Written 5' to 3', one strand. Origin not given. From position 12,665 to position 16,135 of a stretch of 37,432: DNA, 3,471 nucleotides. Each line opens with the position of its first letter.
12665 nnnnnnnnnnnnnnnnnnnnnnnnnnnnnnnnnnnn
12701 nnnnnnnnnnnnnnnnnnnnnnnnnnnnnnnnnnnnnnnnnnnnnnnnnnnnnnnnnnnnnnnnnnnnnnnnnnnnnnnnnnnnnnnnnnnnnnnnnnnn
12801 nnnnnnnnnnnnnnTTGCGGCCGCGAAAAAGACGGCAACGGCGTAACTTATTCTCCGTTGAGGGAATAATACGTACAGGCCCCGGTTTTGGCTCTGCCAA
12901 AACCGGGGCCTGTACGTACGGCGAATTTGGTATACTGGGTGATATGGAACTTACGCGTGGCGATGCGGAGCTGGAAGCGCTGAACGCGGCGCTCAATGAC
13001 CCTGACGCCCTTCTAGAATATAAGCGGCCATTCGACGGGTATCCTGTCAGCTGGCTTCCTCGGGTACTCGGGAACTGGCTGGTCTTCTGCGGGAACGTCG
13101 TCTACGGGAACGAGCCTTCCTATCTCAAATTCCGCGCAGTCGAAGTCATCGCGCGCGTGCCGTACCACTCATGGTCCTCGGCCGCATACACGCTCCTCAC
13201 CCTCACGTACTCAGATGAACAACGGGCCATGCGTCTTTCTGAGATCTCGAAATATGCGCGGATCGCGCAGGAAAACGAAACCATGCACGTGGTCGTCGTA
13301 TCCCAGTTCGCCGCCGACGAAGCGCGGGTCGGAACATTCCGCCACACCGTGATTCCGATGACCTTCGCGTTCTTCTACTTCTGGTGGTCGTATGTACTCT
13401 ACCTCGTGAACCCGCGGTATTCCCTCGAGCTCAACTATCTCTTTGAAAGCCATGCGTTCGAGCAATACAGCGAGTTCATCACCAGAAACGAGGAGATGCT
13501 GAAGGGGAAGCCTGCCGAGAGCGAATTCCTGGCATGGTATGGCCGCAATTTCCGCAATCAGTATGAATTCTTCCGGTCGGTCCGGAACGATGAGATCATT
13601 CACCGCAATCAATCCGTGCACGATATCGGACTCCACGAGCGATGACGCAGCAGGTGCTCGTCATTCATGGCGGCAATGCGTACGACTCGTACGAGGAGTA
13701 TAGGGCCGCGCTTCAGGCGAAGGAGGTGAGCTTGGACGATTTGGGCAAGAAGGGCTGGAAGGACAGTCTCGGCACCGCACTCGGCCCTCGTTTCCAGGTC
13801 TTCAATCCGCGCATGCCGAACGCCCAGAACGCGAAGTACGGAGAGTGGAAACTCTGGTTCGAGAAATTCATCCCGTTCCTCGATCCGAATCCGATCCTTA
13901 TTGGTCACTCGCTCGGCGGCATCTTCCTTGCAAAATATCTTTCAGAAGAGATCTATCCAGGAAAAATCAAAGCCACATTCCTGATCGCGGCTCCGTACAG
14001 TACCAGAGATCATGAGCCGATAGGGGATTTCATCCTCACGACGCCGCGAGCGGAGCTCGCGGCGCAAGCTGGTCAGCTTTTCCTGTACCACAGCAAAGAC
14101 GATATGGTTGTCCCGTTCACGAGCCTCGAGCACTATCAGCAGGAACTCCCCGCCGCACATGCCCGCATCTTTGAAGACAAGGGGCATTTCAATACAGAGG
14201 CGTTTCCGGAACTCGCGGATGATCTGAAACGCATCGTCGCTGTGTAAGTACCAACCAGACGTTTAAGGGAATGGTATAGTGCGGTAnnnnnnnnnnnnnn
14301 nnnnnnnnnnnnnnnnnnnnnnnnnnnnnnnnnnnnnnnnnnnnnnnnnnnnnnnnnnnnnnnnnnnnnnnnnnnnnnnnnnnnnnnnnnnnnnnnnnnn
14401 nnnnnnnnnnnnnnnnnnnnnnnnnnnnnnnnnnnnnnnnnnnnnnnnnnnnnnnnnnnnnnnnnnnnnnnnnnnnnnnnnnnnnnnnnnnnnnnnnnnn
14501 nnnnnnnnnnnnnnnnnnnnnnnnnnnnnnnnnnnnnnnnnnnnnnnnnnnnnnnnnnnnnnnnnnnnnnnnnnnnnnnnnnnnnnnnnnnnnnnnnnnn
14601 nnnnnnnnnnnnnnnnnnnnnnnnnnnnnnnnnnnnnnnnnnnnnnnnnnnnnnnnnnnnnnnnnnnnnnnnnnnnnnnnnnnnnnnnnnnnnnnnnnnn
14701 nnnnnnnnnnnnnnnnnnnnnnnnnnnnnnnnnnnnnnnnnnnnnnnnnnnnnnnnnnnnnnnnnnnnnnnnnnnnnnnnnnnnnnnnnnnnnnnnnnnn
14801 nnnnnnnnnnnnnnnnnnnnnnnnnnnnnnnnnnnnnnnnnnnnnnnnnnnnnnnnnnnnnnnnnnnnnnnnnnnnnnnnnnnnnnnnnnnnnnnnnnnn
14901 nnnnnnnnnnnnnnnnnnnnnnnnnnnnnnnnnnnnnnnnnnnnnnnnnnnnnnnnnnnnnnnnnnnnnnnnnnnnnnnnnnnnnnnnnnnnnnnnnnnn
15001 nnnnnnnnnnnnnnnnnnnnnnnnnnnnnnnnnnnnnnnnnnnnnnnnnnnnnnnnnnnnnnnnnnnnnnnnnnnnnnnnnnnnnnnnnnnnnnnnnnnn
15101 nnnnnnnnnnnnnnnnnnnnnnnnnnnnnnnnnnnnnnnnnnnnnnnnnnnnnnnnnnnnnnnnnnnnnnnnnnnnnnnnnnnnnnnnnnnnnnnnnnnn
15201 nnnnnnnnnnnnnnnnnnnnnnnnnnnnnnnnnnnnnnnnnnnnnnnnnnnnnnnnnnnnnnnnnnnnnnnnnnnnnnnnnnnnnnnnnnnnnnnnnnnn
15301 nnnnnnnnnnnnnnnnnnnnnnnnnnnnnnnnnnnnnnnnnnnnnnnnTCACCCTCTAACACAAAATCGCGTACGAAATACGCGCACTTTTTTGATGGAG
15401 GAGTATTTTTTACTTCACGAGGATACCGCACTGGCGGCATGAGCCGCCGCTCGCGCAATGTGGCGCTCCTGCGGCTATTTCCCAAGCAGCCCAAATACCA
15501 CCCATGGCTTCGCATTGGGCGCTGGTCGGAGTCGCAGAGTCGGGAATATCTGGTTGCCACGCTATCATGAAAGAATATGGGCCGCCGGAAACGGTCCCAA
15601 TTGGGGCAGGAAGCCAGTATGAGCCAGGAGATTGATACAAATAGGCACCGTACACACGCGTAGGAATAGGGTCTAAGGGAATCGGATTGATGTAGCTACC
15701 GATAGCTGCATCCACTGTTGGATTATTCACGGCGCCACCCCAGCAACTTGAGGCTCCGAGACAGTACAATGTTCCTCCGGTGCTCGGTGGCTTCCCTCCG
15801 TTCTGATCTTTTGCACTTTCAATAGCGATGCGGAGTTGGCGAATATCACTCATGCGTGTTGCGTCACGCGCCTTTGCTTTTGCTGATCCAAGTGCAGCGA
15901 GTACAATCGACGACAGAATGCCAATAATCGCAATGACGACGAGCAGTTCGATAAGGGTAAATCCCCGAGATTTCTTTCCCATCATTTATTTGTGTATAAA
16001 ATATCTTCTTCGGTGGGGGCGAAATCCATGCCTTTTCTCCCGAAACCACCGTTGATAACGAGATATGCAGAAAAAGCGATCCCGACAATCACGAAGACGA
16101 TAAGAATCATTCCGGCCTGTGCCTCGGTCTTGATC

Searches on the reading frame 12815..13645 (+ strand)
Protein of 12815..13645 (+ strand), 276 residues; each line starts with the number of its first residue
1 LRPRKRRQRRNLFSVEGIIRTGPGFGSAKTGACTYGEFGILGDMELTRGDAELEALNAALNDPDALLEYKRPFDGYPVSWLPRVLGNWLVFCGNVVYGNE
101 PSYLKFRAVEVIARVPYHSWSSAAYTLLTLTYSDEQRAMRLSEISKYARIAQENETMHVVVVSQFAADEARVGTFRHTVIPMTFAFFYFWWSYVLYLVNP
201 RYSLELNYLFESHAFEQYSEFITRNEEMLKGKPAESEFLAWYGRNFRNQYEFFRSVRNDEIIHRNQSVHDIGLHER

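Call 17: search_protein_families(library=pfam, proteins=[window:12815-13645:+], max_evalue=0.001)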
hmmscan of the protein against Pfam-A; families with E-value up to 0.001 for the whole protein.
window:12815-13645:+ (276 aa): 1 family
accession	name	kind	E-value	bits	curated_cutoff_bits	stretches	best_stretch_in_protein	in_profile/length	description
PF01786.24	AOX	-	7.9e-08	32.6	22.7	1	144-266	89-210/216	Alternative oxidase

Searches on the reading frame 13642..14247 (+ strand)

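Call 17: search_protein_families(library=pfam, proteins=[window:13642-14247:+], max_evalue=0.001)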
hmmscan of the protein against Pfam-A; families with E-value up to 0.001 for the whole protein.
window:13642-14247:+ (201 aa): 4 families
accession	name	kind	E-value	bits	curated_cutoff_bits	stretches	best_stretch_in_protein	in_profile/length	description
PF00561.26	Abhydrolase_1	-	2.9e-08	34.1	25.8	1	81-124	68-112/245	alpha/beta hydrolase fold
PF06821.19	Ser_hydrolase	-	4.9e-07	30.3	22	1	39-187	15-158/172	Serine hydrolase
PF12697.13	Abhydrolase_6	-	1.4e-06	29.6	26.3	1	5-153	1-124/217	Alpha/beta hydrolase family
PF12146.15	Hydrolase_4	-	0.00079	19.2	27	0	85-122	79-114/239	Serine aminopeptidase, S33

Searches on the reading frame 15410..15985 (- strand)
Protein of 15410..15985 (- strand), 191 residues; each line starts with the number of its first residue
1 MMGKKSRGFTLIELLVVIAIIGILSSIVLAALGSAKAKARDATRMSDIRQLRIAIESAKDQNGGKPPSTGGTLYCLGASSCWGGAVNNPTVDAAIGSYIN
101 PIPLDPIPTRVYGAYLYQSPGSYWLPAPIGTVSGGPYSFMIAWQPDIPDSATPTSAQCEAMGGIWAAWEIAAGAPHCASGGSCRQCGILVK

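Call 70: search_protein_families(library=pfam, proteins=[window:15410-15985:-], max_evalue=0.001)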
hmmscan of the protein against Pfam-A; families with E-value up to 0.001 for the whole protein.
window:15410-15985:- (191 aa): 1 family
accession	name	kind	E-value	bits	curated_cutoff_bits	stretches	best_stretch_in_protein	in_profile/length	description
PF07963.17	N_methyl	-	4.5e-10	39.1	21.2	1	4-29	2-27/27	Prokaryotic N-terminal methylation motif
